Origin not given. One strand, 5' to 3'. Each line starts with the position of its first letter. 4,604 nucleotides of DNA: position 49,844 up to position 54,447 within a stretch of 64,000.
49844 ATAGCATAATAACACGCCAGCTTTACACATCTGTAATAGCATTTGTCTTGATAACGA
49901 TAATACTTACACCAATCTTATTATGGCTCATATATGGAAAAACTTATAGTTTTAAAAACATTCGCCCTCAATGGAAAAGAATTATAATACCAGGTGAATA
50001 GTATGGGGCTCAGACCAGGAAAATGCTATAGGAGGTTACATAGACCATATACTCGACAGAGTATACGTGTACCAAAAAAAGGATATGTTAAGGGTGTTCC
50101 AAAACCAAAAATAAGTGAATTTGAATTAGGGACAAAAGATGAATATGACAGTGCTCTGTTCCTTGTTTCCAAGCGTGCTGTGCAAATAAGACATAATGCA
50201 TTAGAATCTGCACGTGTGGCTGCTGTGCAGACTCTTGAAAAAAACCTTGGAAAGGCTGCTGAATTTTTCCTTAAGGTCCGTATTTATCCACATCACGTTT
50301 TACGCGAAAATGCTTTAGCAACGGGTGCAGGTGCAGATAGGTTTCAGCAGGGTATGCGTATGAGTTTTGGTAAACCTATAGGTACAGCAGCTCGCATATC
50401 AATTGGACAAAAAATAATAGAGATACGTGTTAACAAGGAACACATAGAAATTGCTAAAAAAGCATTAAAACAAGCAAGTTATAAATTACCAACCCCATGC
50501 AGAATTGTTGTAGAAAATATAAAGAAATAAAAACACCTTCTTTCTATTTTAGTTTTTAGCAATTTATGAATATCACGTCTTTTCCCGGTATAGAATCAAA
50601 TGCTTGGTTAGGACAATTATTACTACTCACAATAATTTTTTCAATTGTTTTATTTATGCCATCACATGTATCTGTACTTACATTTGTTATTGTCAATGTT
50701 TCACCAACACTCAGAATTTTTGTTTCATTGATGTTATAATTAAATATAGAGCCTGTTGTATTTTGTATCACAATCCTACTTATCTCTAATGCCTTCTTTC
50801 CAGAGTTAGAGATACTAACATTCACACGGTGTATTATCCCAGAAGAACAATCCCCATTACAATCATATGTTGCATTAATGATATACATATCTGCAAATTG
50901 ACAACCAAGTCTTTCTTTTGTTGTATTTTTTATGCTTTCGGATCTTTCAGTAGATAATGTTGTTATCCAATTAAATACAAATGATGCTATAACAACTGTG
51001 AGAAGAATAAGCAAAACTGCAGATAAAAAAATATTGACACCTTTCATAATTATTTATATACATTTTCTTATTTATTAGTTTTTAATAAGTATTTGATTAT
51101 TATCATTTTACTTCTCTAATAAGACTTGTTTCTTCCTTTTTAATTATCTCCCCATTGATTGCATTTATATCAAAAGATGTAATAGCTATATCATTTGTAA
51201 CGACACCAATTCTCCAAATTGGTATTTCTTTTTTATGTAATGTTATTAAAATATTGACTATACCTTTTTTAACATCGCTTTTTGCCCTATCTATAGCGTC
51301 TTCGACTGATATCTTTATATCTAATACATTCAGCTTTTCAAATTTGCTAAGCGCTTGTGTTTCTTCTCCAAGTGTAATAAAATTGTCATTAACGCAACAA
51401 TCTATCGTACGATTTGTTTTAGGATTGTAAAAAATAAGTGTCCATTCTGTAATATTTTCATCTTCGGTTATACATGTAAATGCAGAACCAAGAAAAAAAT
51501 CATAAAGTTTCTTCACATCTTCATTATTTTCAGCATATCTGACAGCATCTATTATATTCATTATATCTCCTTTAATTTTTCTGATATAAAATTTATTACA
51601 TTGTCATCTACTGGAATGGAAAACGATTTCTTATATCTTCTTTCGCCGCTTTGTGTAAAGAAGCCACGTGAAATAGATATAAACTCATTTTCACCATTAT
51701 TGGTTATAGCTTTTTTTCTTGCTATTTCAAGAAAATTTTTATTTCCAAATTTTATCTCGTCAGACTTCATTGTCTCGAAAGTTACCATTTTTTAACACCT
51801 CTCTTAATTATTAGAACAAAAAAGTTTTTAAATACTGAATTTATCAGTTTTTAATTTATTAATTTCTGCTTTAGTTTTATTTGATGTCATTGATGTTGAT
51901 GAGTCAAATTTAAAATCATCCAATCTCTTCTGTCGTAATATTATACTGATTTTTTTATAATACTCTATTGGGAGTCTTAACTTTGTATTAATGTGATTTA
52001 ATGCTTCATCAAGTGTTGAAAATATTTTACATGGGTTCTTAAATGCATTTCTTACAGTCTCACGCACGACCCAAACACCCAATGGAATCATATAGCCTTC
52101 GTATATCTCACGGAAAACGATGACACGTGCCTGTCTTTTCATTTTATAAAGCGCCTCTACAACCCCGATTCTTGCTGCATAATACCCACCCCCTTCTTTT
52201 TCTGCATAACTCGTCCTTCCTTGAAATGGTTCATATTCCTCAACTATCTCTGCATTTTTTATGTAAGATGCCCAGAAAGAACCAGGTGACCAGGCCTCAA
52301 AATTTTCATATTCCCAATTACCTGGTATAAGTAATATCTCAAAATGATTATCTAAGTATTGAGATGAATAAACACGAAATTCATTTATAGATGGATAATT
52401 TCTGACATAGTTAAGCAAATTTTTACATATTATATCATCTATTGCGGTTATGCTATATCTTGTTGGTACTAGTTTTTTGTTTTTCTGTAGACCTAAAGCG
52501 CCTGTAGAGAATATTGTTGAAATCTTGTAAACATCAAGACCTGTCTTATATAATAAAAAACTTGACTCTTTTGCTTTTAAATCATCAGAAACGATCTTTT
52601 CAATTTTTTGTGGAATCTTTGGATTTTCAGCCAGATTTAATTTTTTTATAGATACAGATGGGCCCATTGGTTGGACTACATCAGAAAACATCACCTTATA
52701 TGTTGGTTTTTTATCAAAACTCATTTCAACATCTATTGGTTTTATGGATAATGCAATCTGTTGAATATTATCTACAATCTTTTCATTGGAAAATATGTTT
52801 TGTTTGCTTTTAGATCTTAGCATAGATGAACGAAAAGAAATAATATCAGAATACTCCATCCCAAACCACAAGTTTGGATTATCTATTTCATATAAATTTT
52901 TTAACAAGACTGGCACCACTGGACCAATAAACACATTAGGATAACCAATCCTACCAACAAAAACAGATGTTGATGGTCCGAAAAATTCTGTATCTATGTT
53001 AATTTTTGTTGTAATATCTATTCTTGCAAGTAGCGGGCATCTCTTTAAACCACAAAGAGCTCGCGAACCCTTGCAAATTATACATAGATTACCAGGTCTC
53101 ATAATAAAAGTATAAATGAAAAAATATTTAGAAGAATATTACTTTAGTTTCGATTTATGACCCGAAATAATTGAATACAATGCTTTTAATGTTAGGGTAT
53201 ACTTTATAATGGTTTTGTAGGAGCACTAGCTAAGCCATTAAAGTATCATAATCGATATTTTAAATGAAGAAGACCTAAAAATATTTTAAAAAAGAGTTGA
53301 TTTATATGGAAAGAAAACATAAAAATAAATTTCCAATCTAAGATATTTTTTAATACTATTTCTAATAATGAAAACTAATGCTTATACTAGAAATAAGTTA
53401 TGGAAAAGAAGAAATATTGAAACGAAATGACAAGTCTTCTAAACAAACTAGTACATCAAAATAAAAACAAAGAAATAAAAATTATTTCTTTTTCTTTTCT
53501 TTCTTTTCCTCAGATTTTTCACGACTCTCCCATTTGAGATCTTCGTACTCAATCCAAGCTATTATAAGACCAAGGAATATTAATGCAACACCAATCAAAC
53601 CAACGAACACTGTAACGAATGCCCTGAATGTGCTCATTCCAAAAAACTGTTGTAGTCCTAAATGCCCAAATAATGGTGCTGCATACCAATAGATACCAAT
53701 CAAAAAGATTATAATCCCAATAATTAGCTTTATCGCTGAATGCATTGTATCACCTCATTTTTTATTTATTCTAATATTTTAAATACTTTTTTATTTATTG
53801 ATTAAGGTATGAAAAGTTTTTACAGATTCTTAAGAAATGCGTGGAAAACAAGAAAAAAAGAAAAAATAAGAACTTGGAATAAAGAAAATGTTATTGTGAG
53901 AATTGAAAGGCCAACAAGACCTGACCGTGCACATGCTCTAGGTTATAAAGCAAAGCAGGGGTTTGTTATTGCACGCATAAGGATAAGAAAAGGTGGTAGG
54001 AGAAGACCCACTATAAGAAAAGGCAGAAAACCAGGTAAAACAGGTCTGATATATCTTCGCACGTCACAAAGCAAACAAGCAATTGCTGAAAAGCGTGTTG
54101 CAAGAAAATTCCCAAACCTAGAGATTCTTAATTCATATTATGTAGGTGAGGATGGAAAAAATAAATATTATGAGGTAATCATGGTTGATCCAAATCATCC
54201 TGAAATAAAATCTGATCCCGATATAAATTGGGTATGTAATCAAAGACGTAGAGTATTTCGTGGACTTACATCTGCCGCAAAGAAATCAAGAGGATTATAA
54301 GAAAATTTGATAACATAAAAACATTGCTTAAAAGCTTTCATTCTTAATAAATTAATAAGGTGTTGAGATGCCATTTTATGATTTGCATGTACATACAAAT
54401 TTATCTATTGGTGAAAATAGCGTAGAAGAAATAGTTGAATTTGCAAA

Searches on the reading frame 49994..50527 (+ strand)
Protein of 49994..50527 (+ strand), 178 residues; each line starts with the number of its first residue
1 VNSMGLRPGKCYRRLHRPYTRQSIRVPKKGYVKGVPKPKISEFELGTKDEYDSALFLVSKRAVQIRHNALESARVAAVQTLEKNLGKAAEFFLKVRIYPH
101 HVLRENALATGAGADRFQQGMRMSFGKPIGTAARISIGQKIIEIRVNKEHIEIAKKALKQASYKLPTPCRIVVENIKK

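Call 67: search_protein_families(library=pfam, proteins=[window:49994-50527:+], max_evalue=0.001)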
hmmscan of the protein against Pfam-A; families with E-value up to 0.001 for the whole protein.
window:49994-50527:+ (178 aa): 1 family
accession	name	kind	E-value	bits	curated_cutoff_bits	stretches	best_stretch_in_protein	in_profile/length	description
PF00252.24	Ribosomal_L16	-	2.5e-31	108.8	27.9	1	27-172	9-132/132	Ribosomal protein L16p/L10e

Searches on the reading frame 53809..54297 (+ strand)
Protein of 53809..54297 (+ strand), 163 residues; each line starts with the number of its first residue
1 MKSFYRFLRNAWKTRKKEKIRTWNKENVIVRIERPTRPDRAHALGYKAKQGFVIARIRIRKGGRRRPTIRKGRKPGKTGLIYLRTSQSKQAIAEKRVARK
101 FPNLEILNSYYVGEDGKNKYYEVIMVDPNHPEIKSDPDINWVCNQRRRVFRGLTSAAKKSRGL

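Call 67: search_protein_families(library=pfam, proteins=[window:53809-54297:+], max_evalue=0.001)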
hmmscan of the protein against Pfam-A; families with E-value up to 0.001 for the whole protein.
window:53809-54297:+ (163 aa): 1 family
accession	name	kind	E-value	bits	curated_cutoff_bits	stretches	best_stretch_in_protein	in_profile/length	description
PF00827.22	Ribosomal_L15e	-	1.5e-65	220.9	27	1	4-163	2-173/191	Ribosomal L15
